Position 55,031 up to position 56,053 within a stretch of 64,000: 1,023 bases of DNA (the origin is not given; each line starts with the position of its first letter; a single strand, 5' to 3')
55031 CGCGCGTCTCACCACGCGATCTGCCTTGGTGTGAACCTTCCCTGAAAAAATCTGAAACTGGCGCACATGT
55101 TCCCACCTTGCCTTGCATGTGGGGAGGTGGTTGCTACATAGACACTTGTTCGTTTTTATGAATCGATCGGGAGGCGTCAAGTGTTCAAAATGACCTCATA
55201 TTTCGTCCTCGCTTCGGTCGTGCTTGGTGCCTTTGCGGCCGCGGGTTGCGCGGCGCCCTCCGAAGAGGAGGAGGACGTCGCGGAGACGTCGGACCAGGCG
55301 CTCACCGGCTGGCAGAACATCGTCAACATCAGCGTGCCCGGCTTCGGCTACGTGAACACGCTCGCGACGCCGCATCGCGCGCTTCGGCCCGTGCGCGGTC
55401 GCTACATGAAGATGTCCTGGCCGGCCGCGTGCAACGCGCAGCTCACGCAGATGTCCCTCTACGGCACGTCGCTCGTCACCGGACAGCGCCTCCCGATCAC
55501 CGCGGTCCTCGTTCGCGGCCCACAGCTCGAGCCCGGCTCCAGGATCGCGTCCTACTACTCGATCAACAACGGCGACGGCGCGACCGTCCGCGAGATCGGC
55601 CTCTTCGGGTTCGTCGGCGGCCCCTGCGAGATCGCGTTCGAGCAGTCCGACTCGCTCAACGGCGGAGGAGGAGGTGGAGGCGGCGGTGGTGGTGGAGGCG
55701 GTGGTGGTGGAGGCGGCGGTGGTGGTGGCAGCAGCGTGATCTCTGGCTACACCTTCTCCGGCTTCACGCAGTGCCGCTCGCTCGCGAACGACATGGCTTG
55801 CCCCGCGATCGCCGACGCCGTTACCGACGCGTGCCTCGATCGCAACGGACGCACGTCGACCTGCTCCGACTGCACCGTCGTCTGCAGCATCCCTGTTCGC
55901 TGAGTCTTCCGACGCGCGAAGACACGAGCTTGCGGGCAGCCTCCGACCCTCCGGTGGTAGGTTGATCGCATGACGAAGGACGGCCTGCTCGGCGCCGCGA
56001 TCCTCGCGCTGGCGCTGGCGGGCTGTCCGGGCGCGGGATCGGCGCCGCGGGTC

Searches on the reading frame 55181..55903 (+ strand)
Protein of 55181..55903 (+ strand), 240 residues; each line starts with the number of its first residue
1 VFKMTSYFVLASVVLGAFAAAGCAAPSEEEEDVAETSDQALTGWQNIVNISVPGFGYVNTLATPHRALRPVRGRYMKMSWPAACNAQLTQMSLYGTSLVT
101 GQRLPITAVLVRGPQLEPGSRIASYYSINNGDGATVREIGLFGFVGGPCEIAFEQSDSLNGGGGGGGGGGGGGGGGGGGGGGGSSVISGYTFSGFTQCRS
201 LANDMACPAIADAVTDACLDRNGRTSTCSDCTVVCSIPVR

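Call 11: find_encoding_contigs(protein=window:55181-55903:+, flank=10000, max_places=10)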
Protein window:55181-55903:+ (240 aa): no gene with exactly this product is on record in the collection.

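Call 24: search_protein_families(library=pfam, proteins=[window:55181-55903:+], max_evalue=0.01)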
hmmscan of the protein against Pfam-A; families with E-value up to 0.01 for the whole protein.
window:55181-55903:+ (240 aa): 0 families

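Call 30: find_homologous_proteins(query=window:55181-55903:+)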
Query window:55181-55903:+ (240 aa): 7 proteins with E <= 0.001 among 808 candidates.
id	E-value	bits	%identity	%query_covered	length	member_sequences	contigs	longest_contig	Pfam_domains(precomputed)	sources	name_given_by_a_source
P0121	1.0e-100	354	69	93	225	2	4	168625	-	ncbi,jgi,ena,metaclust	metaclust:\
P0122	1.1e-89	318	63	99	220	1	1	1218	-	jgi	-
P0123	3.8e-86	307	64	85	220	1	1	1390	-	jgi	-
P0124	2.5e-85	304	59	99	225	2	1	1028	-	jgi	jgi:hypothetical protein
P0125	2.7e-78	281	57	99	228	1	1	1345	-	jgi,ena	-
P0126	2.4e-13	68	42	50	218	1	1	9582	-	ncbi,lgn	-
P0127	1.4e-10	59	40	47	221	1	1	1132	-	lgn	-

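Call 31: find_encoding_contigs(protein=P0121, flank=10000, max_places=6)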
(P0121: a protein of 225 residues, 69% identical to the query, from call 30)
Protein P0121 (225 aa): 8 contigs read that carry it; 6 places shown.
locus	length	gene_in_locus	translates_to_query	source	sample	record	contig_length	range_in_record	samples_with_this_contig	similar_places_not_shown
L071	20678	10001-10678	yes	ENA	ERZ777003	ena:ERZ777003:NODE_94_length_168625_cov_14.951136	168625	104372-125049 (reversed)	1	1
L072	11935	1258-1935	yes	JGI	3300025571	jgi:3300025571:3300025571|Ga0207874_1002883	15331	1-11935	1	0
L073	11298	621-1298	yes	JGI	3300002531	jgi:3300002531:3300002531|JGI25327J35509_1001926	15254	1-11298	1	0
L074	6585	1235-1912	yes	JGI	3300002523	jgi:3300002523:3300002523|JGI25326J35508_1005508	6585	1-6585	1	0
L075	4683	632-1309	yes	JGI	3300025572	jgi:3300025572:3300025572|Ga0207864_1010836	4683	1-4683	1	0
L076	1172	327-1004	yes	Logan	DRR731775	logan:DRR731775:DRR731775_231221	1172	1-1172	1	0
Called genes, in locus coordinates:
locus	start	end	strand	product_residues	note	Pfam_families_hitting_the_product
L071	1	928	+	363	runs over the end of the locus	PF13524:Glyco_trans_1_2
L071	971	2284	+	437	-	PF07994:NAD_binding_5, PF01658:Inos-1-P_synth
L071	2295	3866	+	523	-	-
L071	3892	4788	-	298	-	PF00126:HTH_1, PF03466:LysR_substrate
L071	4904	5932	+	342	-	PF00248:Aldo_ket_red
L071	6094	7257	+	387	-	PF05345:He_PIG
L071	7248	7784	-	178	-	-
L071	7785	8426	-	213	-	-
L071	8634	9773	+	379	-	PF05345:He_PIG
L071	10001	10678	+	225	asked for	-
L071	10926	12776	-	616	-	PF12891:Glyco_hydro_44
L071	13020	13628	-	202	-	PF00574:CLP_protease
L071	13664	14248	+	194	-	PF00165:HTH_AraC (weak), PF12833:HTH_18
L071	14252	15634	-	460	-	PF00282:Pyridoxal_deC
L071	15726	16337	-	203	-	-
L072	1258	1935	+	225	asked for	-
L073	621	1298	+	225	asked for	-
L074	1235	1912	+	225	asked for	-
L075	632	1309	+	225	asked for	-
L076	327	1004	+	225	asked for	-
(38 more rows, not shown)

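Call 43: find_encoding_contigs(protein=P0122, flank=10000, max_places=4)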
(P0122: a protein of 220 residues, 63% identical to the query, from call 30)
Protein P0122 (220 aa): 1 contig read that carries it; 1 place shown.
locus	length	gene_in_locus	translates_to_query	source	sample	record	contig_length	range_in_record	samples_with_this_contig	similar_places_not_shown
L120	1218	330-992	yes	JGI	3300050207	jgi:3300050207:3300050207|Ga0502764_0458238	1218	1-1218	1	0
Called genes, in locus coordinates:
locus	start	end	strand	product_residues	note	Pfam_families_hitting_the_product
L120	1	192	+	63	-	?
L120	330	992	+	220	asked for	-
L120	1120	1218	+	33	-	?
